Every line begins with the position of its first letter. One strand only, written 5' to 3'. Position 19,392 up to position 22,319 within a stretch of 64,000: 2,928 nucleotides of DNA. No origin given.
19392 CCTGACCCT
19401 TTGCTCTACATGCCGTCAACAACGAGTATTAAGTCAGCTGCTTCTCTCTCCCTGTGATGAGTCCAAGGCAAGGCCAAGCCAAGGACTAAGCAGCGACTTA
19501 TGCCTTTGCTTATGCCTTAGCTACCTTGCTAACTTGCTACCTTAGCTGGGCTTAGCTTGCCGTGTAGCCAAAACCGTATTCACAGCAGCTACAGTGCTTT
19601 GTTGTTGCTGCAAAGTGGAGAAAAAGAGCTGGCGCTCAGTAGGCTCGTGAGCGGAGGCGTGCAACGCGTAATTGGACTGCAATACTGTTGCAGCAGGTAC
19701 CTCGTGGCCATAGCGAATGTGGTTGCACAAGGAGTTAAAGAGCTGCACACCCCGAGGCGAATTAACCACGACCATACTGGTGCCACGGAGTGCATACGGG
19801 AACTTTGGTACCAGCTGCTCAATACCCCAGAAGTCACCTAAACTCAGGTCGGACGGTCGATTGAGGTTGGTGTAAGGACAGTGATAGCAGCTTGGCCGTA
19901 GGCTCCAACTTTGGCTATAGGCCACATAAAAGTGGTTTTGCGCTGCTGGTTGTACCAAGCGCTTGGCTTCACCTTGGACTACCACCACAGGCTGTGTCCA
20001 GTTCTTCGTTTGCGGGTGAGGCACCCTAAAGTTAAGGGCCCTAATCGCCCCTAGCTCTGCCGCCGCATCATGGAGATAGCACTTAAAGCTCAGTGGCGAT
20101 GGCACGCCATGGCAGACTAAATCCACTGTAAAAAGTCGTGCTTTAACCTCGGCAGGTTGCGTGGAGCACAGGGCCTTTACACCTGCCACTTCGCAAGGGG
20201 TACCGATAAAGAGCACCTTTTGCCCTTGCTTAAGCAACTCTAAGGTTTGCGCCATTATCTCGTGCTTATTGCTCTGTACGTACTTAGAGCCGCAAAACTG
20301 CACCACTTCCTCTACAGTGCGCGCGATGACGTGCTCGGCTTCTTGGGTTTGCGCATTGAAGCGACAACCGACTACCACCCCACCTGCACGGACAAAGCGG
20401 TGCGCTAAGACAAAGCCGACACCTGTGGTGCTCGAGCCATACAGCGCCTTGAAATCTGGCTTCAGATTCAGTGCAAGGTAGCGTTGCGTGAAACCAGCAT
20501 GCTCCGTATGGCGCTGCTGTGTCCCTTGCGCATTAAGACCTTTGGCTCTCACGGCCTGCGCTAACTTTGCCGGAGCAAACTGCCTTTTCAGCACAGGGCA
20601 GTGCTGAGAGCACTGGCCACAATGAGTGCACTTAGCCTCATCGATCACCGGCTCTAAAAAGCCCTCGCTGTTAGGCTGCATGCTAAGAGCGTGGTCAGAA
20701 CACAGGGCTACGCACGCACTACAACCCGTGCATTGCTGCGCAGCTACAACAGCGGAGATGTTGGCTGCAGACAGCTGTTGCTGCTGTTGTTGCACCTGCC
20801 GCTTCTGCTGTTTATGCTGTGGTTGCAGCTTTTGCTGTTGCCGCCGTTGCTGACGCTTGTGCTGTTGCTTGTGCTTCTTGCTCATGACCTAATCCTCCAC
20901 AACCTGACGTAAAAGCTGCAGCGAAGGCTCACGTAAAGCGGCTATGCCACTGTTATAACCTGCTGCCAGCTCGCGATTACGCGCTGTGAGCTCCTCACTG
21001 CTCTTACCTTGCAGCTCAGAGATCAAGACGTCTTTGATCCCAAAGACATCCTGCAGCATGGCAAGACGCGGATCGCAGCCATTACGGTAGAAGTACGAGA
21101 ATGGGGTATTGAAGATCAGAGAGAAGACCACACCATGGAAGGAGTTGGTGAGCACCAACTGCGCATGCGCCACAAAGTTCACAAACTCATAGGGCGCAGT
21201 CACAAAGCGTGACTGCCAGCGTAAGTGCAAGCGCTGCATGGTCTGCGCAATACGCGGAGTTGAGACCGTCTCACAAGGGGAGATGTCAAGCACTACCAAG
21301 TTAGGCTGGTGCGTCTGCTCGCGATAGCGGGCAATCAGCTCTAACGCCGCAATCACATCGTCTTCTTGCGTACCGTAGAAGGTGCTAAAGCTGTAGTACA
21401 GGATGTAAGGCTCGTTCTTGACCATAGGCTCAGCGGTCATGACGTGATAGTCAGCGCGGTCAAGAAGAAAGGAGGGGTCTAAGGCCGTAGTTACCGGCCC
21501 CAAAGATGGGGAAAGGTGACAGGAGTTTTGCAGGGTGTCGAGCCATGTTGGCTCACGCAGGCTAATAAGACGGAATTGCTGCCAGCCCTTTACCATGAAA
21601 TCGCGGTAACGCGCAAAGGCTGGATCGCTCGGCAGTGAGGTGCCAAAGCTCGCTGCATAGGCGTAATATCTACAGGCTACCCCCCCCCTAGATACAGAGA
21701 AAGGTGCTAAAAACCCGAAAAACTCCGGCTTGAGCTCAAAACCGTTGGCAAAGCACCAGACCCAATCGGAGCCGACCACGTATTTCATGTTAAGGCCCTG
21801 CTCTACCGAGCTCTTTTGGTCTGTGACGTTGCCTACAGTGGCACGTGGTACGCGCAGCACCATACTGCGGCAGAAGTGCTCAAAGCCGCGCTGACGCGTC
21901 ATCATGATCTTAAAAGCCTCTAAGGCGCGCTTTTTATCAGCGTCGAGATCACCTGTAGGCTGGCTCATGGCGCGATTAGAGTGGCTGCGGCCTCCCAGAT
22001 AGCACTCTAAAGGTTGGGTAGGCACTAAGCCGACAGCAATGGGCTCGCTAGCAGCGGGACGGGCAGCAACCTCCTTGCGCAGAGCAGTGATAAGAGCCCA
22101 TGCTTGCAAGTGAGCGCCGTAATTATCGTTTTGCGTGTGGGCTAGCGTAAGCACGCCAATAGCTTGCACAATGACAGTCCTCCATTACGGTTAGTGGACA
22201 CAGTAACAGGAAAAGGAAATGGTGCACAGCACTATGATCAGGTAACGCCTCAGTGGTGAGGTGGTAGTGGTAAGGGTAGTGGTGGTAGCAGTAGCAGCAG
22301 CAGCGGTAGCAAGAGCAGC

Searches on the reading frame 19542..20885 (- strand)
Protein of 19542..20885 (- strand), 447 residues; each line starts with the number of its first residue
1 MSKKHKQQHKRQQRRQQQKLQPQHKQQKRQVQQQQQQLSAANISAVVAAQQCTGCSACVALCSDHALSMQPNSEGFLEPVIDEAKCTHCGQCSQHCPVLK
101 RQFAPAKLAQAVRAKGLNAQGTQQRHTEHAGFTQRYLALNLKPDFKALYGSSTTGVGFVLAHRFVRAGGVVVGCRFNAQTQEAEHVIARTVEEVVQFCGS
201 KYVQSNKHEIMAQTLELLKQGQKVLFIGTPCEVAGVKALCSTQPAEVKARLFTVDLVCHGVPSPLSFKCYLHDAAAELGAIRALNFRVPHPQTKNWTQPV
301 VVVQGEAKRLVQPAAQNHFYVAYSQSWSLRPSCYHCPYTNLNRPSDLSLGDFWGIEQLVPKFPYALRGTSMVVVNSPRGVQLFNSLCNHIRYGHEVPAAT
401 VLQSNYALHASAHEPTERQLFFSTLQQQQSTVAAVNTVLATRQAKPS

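Call 61: search_protein_families(library=pfam, max_evalue=0.001, proteins=[window:19542-20885:-])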
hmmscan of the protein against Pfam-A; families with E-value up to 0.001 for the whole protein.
window:19542-20885:- (447 aa): 10 families
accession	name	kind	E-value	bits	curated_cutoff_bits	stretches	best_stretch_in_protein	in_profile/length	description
PF04432.18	FrhB_FdhB_C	-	1.2e-23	84.1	23.3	1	222-388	2-138/150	Coenzyme F420 hydrogenase/dehydrogenase, beta subunit C terminus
PF12838.12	Fer4_7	-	1.4e-10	41.9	27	1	51-98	1-50/52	4Fe-4S dicluster domain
PF00037.32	Fer4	-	6.4e-08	32.5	21.1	1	79-98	1-20/24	4Fe-4S binding domain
PF13237.11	Fer4_10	-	1e-07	32.2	25.5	1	79-111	2-22/53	4Fe-4S dicluster domain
PF12837.12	Fer4_6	-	2e-07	31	25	1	79-98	2-21/24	4Fe-4S binding domain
PF13183.11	Fer4_8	-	9.3e-07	29.7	27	1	85-118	4-36/68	4Fe-4S dicluster domain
PF13187.11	Fer4_9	-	1.1e-06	29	27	1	51-97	1-48/52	4Fe-4S dicluster domain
PF14697.11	Fer4_21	-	3.1e-06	27.7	35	1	45-98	1-53/59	4Fe-4S dicluster domain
PF04422.18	FrhB_FdhB_N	-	3.4e-05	24.3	22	1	148-206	12-72/78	Coenzyme F420 hydrogenase/dehydrogenase, beta subunit N-term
PF12797.12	Fer4_2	-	6.7e-05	23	24.5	1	79-98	3-22/22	4Fe-4S binding domain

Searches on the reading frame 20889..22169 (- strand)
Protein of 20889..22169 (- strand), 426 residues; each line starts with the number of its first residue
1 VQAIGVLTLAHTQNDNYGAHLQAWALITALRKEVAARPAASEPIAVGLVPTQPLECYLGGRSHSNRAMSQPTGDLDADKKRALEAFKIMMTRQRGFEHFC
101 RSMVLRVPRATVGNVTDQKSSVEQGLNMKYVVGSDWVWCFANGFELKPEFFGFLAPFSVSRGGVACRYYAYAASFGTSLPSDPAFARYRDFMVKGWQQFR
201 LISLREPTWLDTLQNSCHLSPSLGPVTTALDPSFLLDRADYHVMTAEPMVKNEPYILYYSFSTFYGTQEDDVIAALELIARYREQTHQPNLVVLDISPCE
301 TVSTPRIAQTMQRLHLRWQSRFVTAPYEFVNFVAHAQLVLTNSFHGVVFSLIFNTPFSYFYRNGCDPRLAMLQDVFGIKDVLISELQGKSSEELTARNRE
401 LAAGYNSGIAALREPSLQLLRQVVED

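Call 61: search_protein_families(library=pfam, max_evalue=0.001, proteins=[window:20889-22169:-])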
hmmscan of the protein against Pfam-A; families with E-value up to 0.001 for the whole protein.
window:20889-22169:- (426 aa): 1 family
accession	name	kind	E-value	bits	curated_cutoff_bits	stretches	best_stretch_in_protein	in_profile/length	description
PF04230.19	PS_pyruv_trans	-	5.2e-16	59.8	25.3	1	169-361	98-277/280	Polysaccharide pyruvyl transferase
